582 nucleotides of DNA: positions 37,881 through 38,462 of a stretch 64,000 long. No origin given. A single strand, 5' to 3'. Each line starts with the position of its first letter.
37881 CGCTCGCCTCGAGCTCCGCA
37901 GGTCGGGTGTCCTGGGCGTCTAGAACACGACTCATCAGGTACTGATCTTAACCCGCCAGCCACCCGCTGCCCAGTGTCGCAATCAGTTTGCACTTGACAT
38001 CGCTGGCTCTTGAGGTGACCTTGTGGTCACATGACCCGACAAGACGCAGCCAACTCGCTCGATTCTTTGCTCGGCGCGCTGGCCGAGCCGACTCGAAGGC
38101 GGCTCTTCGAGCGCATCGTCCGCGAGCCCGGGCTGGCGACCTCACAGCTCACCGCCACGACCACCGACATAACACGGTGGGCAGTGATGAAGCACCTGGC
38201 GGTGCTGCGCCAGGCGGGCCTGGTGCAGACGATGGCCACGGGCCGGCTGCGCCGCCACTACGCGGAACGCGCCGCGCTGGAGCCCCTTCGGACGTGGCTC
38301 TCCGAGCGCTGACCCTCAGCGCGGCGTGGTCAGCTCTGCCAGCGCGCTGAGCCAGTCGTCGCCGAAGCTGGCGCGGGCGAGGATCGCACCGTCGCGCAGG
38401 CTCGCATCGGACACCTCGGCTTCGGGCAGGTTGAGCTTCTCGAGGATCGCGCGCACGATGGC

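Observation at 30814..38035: One 16-nt palindrome links a Cys-free ArsR-family regulator to the orphan ketosynthase operon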

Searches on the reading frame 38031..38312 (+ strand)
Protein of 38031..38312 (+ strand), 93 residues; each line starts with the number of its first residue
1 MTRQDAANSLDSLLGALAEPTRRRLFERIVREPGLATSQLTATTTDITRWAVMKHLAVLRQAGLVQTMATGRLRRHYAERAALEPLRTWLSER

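Call 7: search_protein_families(library=pfam, proteins=[window:38031-38312:+], max_evalue=0.001)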
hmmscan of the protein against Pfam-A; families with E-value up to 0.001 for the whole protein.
window:38031-38312:+ (93 aa): 1 family
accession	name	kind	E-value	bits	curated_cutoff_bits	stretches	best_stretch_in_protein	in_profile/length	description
PF12840.13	HTH_20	-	5.7e-09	36.3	27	1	17-65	1-48/51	Helix-turn-helix domain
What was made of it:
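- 38031..38312 (+): Regulator gene: a 93-aa, cysteine-free ArsR/SmtB-fold (HTH_20) protein with recognition helix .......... PF12840 scores 36.3 bits against a cut-off of 27 (call 7).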

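Call 9: search_protein_families(library=ncbifam, proteins=[window:38031-38312:+], max_evalue=0.00001)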
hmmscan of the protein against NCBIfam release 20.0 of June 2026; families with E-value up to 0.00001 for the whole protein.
window:38031-38312:+ (93 aa): 4 families
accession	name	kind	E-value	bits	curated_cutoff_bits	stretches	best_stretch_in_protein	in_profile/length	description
NF033788.1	HTH_metalloreg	subfamily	8.4e-12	44.7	55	1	12-81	3-71/77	metalloregulator ArsR/SmtB family transcription factor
NF047906.1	CdPbTransRegCmtR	equivalog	6.2e-09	35.7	150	1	3-77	4-76/104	Cd(II)/Pb(II)-sensing metalloregulatory transcriptional regulator CmtR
NF041413.1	ArsR_Rv2640c_fam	equivalog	3.5e-08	33.9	155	1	5-90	27-113/118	Rv2640c family ArsR-like transcriptional regulator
NF033789.1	repress_SdpR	subfamily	3e-06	27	100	1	15-73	3-59/79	autorepressor SdpR family transcription factor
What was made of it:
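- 38031..38312 (+): NF033788 scores 44.7, below its cut-off of 55 (call 9).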

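Call 10: find_homologous_proteins(query=window:38031-38312:+)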
Query window:38031-38312:+ (93 aa): 138 proteins with E <= 0.001 among 167 candidates; the best 120 are listed.
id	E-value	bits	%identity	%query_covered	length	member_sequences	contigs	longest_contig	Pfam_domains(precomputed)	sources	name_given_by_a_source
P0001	4.2e-51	188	100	100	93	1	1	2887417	PF12840.14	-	-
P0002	4.0e-36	140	76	100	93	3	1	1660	PF12840.14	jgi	jgi:DNA-binding transcriptional ArsR family regulator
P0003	1.4e-35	139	74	99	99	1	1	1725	PF12840.14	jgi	jgi:DNA-binding transcriptional ArsR family regulator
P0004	1.7e-35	139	75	100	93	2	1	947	PF12840.14,PF13412.13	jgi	-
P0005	2.9e-34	135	73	98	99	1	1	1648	PF12840.14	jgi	jgi:DNA-binding transcriptional ArsR family regulator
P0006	1.7e-33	132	70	100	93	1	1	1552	PF12840.14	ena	-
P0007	1.5e-32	129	68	98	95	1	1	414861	PF12840.14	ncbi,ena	-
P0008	8.4e-32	127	68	98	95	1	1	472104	PF12840.14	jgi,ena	jgi:DNA-binding transcriptional ArsR family regulator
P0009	1.8e-31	126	67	98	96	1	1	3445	PF12840.14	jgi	jgi:DNA-binding transcriptional ArsR family regulator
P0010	2.6e-31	125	68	91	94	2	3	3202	PF12840.14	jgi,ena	-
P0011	4.7e-31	124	68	98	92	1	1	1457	PF12840.14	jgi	jgi:DNA-binding transcriptional ArsR family regulator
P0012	5.7e-31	124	67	98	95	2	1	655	PF12840.14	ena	-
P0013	9.6e-31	123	69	90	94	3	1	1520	PF12840.14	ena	-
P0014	1.3e-30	123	70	89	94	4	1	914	PF12840.14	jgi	-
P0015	1.7e-30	123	72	91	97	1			PF12840.14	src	-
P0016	2.3e-30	122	69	90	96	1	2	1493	PF12840.14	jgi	jgi:DNA-binding transcriptional ArsR family regulator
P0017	2.4e-30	122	67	89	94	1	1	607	PF12840.14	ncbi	-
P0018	2.7e-30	122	70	88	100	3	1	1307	PF12840.14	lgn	-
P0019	3.1e-30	122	64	97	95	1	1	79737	PF12840.14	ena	-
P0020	3.7e-30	121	66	97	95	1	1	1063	PF12840.14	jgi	jgi:DNA-binding transcriptional ArsR family regulator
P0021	4.0e-30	121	66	98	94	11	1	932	PF12840.14,PF01022.27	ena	-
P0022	4.2e-30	121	66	98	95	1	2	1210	PF12840.14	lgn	-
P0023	4.7e-30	121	70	90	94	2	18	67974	PF12840.14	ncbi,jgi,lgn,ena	-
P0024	4.9e-30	121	62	99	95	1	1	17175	PF12840.14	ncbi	-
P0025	5.8e-30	121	66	98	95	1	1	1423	PF12840.14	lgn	-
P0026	6.6e-30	121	69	97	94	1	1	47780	PF12840.14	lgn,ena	-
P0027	8.6e-30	120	65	99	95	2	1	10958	PF12840.14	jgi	jgi:DNA-binding transcriptional ArsR family regulator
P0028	1.1e-29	120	67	89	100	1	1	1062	PF12840.14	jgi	jgi:DNA-binding transcriptional ArsR family regulator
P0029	1.2e-29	120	61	97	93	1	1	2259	PF12840.14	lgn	-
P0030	1.5e-29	120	64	98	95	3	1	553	PF12840.14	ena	-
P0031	1.9e-29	119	67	89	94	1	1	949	PF12840.14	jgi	jgi:DNA-binding transcriptional ArsR family regulator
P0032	2.3e-29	119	62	98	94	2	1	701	PF12840.14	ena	-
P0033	2.5e-29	119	69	89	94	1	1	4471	PF12840.14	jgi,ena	-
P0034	3.8e-29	118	60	100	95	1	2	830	PF12840.14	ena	-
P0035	5.5e-29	118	63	98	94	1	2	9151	PF12840.14,PF01022.27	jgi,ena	jgi:predicted transcriptional regulator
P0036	6.5e-29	118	66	98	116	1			PF12840.14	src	-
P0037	7.1e-29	117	65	98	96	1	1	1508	PF12840.14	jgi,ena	-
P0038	8.4e-29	117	70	87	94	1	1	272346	PF12840.14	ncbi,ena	-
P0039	1.2e-28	117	65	89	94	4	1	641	PF12840.14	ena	-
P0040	1.4e-28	116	67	85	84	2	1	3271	PF12840.14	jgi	-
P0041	1.7e-28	116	62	99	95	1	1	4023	PF12840.14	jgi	jgi:DNA-binding transcriptional ArsR family regulator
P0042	1.9e-28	116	58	99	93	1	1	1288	PF12840.14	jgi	jgi:DNA-binding transcriptional ArsR family regulator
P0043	3.1e-28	115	64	90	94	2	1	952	PF12840.14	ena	-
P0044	4.2e-28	115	62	99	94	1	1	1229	PF12840.14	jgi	jgi:DNA-binding transcriptional ArsR family regulator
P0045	4.3e-28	115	65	89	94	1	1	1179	PF12840.14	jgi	jgi:DNA-binding transcriptional ArsR family regulator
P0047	7.9e-28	114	62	97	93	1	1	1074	PF12840.14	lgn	-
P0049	2.2e-27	113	62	98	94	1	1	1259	PF12840.14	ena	-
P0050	2.6e-27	112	63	98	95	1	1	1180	PF12840.14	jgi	jgi:DNA-binding transcriptional ArsR family regulator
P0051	2.7e-27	112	67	89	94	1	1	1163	PF12840.14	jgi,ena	-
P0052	7.9e-27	111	63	98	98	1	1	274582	PF12840.14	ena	-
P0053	8.7e-27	111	60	98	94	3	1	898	PF12840.14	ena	-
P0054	8.9e-27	111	63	98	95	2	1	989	PF12840.14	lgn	-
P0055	9.0e-27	111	62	91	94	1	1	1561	PF12840.14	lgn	-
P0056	9.6e-27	111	69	84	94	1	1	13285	PF12840.14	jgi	jgi:predicted transcriptional regulator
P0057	1.1e-26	110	67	88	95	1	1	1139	PF12840.14,PF01022.27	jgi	-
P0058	3.3e-26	109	61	90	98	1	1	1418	PF12840.14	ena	-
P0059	5.2e-26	108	62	88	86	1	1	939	PF12840.14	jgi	jgi:DNA-binding transcriptional ArsR family regulator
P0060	1.3e-25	107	62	87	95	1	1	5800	PF12840.14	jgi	jgi:DNA-binding transcriptional ArsR family regulator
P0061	2.1e-25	106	60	88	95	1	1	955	PF12840.14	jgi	jgi:DNA-binding transcriptional ArsR family regulator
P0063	3.5e-25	106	70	76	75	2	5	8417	PF12840.14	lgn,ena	-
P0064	5.6e-24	102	61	90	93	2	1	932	PF12840.14,PF01022.27,PF12802.14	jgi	jgi:DNA-binding transcriptional ArsR family regulator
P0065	5.7e-24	102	62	84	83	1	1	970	PF12840.14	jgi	-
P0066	8.5e-24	101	55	99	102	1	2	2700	PF12840.14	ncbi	-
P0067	3.0e-23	99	59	91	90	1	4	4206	PF12840.14,PF01022.27,PF12802.14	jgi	jgi:DNA-binding transcriptional ArsR family regulator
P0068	3.8e-23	99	64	82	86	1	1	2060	PF12840.14,PF13412.13,PF01022.27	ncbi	-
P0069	8.4e-23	98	57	92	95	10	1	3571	PF12840.14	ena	-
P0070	1.1e-22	98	61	89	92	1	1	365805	PF12840.14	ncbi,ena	-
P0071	1.6e-22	97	57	99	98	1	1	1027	PF12840.14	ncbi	-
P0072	2.8e-22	96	56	92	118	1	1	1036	PF12840.14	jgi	jgi:DNA-binding transcriptional ArsR family regulator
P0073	3.1e-22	96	55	94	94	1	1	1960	PF12840.14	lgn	-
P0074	3.7e-22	96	58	92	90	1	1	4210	PF12840.14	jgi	jgi:predicted transcriptional regulator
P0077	6.9e-21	92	53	94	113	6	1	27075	PF12840.14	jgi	jgi:DNA-binding transcriptional ArsR family regulator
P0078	7.4e-21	92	58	89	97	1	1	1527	PF12840.14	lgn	-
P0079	1.0e-20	91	52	92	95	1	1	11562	PF12840.14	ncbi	-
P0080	1.4e-20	91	53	92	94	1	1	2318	PF12840.14,PF12802.14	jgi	jgi:DNA-binding transcriptional ArsR family regulator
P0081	3.6e-20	90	54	88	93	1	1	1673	PF12840.14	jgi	jgi:predicted transcriptional regulator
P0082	1.2e-19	88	53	95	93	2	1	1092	PF12840.14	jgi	jgi:DNA-binding transcriptional ArsR family regulator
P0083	3.6e-19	86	52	92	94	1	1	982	PF12840.14,PF12802.14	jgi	jgi:DNA-binding transcriptional ArsR family regulator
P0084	4.0e-19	86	53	98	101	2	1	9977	PF12840.14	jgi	jgi:DNA-binding transcriptional ArsR family regulator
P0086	1.9e-18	84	59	78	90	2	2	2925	PF12840.14,PF01022.27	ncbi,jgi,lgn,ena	-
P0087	2.0e-17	81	49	91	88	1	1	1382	PF12840.14,PF13412.13,PF08279.19,PF25212.3,PF01022.27,PF12802.14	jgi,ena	jgi:DNA-binding transcriptional ArsR family regulator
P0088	4.6e-17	80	54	88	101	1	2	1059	PF12840.14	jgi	jgi:DNA-binding transcriptional ArsR family regulator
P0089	2.7e-14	71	45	94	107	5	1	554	PF12840.14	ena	-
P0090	2.2e-11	62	49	91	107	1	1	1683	PF12840.14,PF01022.27,PF12802.14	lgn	-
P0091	3.1e-10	58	45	88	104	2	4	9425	PF12840.14,PF08279.19,PF01022.27,PF12802.14,PF25213.2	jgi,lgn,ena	jgi:DNA-binding transcriptional ArsR family regulator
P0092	5.5e-10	57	45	88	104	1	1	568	PF12840.14,PF08279.19,PF01022.27,PF12802.14,PF25213.2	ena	-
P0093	3.5e-9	55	44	94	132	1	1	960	PF12840.14,PF01022.27,PF12802.14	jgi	jgi:DNA-binding transcriptional ArsR family regulator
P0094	1.0e-7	50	41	88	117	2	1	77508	PF12840.14,PF01022.27,PF12802.14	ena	-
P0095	1.4e-7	50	44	88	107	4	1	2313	PF12840.14,PF08279.19,PF01022.27,PF13518.13,PF12802.14,PF13545.13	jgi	jgi:DNA-binding transcriptional ArsR family regulator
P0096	1.8e-7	49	50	71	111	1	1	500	PF12840.14,PF01022.27,PF12802.14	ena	-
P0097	1.8e-7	49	43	87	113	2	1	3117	PF01047.29,PF12840.14,PF13412.13,PF25212.3,PF01022.27,PF12802.14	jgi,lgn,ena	-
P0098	2.8e-7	49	44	87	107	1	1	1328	PF12840.14,PF13412.13,PF08279.19,PF01022.27,PF13518.13,PF12802.14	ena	-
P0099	2.8e-7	49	44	88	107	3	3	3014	PF12840.14,PF08279.19,PF01022.27,PF13518.13,PF12802.14,PF13545.13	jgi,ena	-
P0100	3.0e-7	49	44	87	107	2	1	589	PF12840.14,PF08279.19,PF01022.27,PF13518.13,PF12802.14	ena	-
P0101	3.1e-7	48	44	88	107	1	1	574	PF12840.14,PF08279.19,PF01022.27,PF13518.13,PF12802.14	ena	-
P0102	3.5e-7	48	42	90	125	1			PF12840.14,PF01022.27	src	-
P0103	6.1e-7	48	46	88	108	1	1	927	PF12840.14,PF08279.19,PF01978.26,PF01022.27,PF12802.14,PF25213.2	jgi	jgi:DNA-binding transcriptional ArsR family regulator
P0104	7.7e-7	47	45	84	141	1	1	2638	PF12840.14,PF01022.27,PF12802.14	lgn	-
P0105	8.5e-7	47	41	94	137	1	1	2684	PF01047.29,PF12840.14,PF13412.13,PF21476.5,PF01022.27,PF12802.14,PF25213.2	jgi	jgi:DNA-binding transcriptional ArsR family regulator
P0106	1.0e-6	47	38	94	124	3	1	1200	PF12840.14,PF08279.19,PF21476.5,PF01022.27,PF12802.14,PF25213.2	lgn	-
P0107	1.1e-6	47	46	84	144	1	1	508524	PF12840.14,PF01022.27,PF12802.14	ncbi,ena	-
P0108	1.2e-6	47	42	88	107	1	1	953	PF12840.14,PF08279.19,PF01022.27,PF12802.14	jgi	jgi:DNA-binding transcriptional ArsR family regulator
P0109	1.3e-6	47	46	86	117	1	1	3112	PF12840.14,PF13463.13,PF01978.26,PF01022.27,PF12802.14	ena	-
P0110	1.3e-6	46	43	88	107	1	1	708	PF12840.14,PF08279.19,PF01022.27,PF12802.14,PF13545.13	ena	-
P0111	1.6e-6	46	45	88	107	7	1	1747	PF12840.14,PF13412.13,PF08279.19,PF01978.26,PF01022.27,PF04545.23,PF12802.14,PF25213.2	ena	-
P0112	1.6e-6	46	45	84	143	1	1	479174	PF12840.14,PF01022.27,PF12802.14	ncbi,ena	-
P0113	1.9e-6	46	43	85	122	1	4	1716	PF12840.14,PF01022.27,PF12802.14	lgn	-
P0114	2.1e-6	46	44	88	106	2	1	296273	PF12840.14,PF08279.19,PF01978.26,PF01022.27,PF04545.23,PF12802.14,PF25213.2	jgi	jgi:DNA-binding transcriptional ArsR family regulator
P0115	3.6e-6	45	41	88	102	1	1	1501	PF12840.14,PF08279.19,PF01022.27,PF12802.14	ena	-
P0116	4.4e-6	45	41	88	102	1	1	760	PF12840.14,PF08279.19,PF01022.27,PF12802.14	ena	-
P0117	7.0e-6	44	43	83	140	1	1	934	PF12840.14,PF01022.27,PF12802.14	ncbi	-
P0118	7.7e-6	44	44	83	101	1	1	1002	PF12840.14,PF01022.27,PF12802.14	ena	-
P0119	9.2e-6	44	38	90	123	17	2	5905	PF12840.14,PF08279.19,PF01022.27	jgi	jgi:DNA-binding transcriptional ArsR family regulator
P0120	9.6e-6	44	43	88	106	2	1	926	PF12840.14,PF08279.19,PF01978.26,PF01022.27,PF12802.14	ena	-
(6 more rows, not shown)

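Call 12: find_related_loci(query=A1, collection=genome_contigs, flank=10000)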
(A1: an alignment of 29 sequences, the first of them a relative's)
Query A1 (93 aa) in genome_contigs; peptide patterns used: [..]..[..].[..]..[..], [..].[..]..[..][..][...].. (x = any residue, [..] = any of these).
64 stretches matched a pattern; 43 encode a relative of the query (tblastn E <= 1e-3); 43 distinct loci.
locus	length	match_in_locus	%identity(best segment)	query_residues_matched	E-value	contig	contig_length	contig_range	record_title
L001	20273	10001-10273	68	1-91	6e-38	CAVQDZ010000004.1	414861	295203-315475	MAG: uncultured Chloroflexia bacterium isolate MFD02134.bin.2.238 genome assembly, contig: contig_11443, whole genome sh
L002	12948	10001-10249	71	10-92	3e-36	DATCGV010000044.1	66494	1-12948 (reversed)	MAG TPA_asm: Candidatus Limnocylindrales bacterium isolate SMAG_U7816 k141_265155, whole genome shotgun sequence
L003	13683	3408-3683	62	1-92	4e-35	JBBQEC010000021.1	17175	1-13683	MAG: Candidatus Limnocylindrales bacterium isolate Co_metawrap_1127 Cmw_1127_k141_6227910_length_17175_cov_7.9984, whole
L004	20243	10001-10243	70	10-90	2e-33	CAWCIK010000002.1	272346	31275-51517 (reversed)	MAG: uncultured Chloroflexia bacterium isolate MFD05442.bin.2.193 genome assembly, contig: contig_24213, whole genome sh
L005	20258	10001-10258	63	6-91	2e-31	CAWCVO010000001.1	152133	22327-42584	MAG: uncultured Chloroflexia bacterium isolate MFD05442.bin.1.98 genome assembly, contig: contig_18399, whole genome sho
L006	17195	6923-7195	59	1-91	2e-31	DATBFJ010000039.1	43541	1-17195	MAG TPA_asm: Candidatus Limnocylindrales bacterium isolate SMAG_U3808 k141_3365116, whole genome shotgun sequence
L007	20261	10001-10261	60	6-92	2e-30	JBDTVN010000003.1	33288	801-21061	MAG: Chloroflexota bacterium isolate cluster3_bin.69 NODE_3754_length_33288_cov_7.686035, whole genome shotgun sequence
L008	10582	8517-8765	61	10-92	2e-30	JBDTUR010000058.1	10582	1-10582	MAG: Chloroflexota bacterium isolate cluster3_bin.49 NODE_28361_length_10582_cov_12.846775, whole genome shotgun sequenc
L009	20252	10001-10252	60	9-92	2e-29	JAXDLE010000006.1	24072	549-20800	MAG: Chloroflexota bacterium isolate BP_610 scaffold_2679785, whole genome shotgun sequence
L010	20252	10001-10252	70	9-92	6e-35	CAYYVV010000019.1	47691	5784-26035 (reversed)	MAG TPA_asm: uncultured Anaerolineaceae bacterium isolate binchicken_co54_371 genome assembly, contig: NODE_1235_length_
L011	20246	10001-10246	60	10-91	6e-29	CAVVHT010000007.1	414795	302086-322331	MAG: uncultured Chloroflexia bacterium isolate MFD02840.bin.3.353 genome assembly, contig: contig_65303, whole genome sh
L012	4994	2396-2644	58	10-92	6e-29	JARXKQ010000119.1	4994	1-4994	MAG: Chloroflexota bacterium isolate bin11 NODE_5389_length_4994_cov_5.911521, whole genome shotgun sequence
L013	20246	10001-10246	59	10-91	9e-28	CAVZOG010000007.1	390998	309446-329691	MAG: uncultured Chloroflexia bacterium isolate MFD02840.bin.3.831 genome assembly, contig: contig_45804, whole genome sh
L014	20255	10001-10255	56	8-92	6e-28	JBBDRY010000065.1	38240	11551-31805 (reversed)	MAG: Chloroflexota bacterium isolate LejiaC_67_23 Lejia_C_2491_length_38240_cov_13, whole genome shotgun sequence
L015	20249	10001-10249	60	10-92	7e-28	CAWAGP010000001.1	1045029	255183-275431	MAG: uncultured Chloroflexia bacterium isolate MFD02416.bin.2.55 genome assembly, contig: contig_18847, whole genome sho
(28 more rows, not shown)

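Call 29: search_solved_structures(query=A1, max_evalue=0.01, show_alignments=2)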
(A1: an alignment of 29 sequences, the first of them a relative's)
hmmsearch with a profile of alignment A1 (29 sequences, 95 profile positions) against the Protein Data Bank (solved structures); distinct sequences matched with E-value up to 0.01: 10.
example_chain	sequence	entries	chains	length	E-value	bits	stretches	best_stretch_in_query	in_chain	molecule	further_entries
3f6o_A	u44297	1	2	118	1.2e-11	47.5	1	8-94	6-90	Probable transcriptional regulator, ArsR family protein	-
7r22_A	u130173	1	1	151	3.7e-08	36.3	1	1-91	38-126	ArsR family transcriptional regulator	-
2oqg_A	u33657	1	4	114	4.4e-08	36.1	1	8-87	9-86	Possible transcriptional regulator, ArsR family protein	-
3f6v_A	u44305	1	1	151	6.4e-07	32.3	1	14-91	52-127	Possible transcriptional regulator, ArsR family protein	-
2p4w_A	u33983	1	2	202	2.4e-06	30.5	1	8-83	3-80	Transcriptional regulatory protein arsR family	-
2jsc_A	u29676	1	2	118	4.3e-06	29.7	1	5-77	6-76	Transcriptional regulator Rv1994c/MT2050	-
5duk_A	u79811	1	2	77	3.8e-05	26.7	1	16-81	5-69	putative DNA binding protein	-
7p6f_AAA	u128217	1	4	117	0.00047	23.2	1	11-66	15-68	Transcriptional regulator SrnR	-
3cuo_A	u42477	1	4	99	0.0022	21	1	5-70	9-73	Uncharacterized HTH-type transcriptional regulator ygaV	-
6j05_A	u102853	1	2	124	0.0058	19.7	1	13-91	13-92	Transcriptional regulator ArsR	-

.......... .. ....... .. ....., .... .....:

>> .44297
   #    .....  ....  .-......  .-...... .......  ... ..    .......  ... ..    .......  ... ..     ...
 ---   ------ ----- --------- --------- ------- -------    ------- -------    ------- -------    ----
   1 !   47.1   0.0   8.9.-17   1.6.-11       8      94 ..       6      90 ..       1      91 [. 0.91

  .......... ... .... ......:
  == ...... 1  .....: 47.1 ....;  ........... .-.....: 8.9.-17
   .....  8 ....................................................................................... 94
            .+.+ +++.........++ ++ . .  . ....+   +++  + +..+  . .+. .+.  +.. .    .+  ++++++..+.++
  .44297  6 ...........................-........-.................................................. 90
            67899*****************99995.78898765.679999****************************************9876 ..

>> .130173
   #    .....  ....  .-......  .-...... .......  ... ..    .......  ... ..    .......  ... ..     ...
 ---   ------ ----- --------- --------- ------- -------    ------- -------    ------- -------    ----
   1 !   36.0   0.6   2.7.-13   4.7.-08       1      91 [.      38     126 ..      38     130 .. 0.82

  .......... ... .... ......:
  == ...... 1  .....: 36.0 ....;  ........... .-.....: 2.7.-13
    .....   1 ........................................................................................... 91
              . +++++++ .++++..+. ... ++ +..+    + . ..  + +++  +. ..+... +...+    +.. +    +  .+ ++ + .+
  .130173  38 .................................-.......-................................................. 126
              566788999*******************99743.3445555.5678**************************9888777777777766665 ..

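Call 32: find_encoding_contigs(protein=P0094, flank=6000, max_places=2)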
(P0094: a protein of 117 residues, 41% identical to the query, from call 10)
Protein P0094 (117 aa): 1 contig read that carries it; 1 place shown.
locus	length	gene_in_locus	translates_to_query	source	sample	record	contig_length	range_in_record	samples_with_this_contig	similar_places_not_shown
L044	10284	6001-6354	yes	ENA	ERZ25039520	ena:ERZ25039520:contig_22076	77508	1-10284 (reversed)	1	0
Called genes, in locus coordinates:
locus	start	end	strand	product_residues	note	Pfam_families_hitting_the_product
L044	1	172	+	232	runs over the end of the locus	PF02798:GST_N, PF13417:GST_N_3, PF13409:GST_N_2, PF00043:GST_C, PF13410:GST_C_2 (weak)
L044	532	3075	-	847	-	-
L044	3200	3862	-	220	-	-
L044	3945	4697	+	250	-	-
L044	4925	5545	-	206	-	PF00574:CLP_protease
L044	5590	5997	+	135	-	PF10604:Polyketide_cyc2, PF08327:AHSA1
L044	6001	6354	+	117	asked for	PF12840:HTH_20, PF01022:HTH_5, PF12802:MarR_2 (weak)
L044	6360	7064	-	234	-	PF00072:Response_reg, PF00486:Trans_reg_C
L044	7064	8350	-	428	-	PF00672:HAMP, PF00512:HisKA, PF02518:HATPase_c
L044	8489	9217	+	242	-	PF00535:Glycos_transf_2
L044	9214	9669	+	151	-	PF10066:DUF2304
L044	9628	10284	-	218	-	?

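Call 33: find_encoding_contigs(protein=P0107, flank=6000, max_places=2)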
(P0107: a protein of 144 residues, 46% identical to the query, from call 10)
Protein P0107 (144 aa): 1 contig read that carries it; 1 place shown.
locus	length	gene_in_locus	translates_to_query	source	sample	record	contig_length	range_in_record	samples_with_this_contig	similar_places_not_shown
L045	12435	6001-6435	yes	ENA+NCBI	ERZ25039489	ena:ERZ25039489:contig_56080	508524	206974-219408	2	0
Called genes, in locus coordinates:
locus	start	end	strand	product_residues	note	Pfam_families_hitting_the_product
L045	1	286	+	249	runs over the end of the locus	PF07796:DUF1638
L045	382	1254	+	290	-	PF00892:EamA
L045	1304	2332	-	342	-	PF00809:Pterin_bind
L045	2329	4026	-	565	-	PF02219:MTHFR, PF12225:DUF5981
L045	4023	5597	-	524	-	PF17651:Raco_middle, PF14574:RACo_C_ter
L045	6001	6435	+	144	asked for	PF01022:HTH_5, PF12802:MarR_2 (weak), PF12840:HTH_20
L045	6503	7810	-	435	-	PF01546:Peptidase_M20, PF07687:M20_dimer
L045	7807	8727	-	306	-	PF02274:ADI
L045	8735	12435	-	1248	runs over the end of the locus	PF00128:Alpha-amylase (weak)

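Call 49: predict_structure(alignment_id=A1)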
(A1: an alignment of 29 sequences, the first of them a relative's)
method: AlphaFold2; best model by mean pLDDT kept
length: 93 residues; sequences in the alignment: 29
mean_pLDDT: 90.2   pTM: 0.80
mean pLDDT of the five models: 90.2, 90.2, 89.8, 87.1, 83.5
residues with pLDDT >= 90: 67; 70-90: 19; 50-70: 6; < 50: 1
segments of 3 or more residues with pLDDT < 50: none
pLDDT, mean of each block of 10 residues (from residue 1): 66 94 96 95 90 96 94 92 90 88
secondary structure, 60 per line:
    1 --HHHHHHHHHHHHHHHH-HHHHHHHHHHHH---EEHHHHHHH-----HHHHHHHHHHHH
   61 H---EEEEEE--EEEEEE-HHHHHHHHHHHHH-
elements in order: H3-18 H20-31 H37-43 H49-61 E65-70 E73-78 H80-92
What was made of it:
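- On ArsR/SmtB (HTH_20 / HTH_5) winged-helix regulators: The AF2 model has pLDDT 90.2 with elements H3-18, H20-31, H37-43, H49-61, E65-70, E73-78 and H80-92 (call 49).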
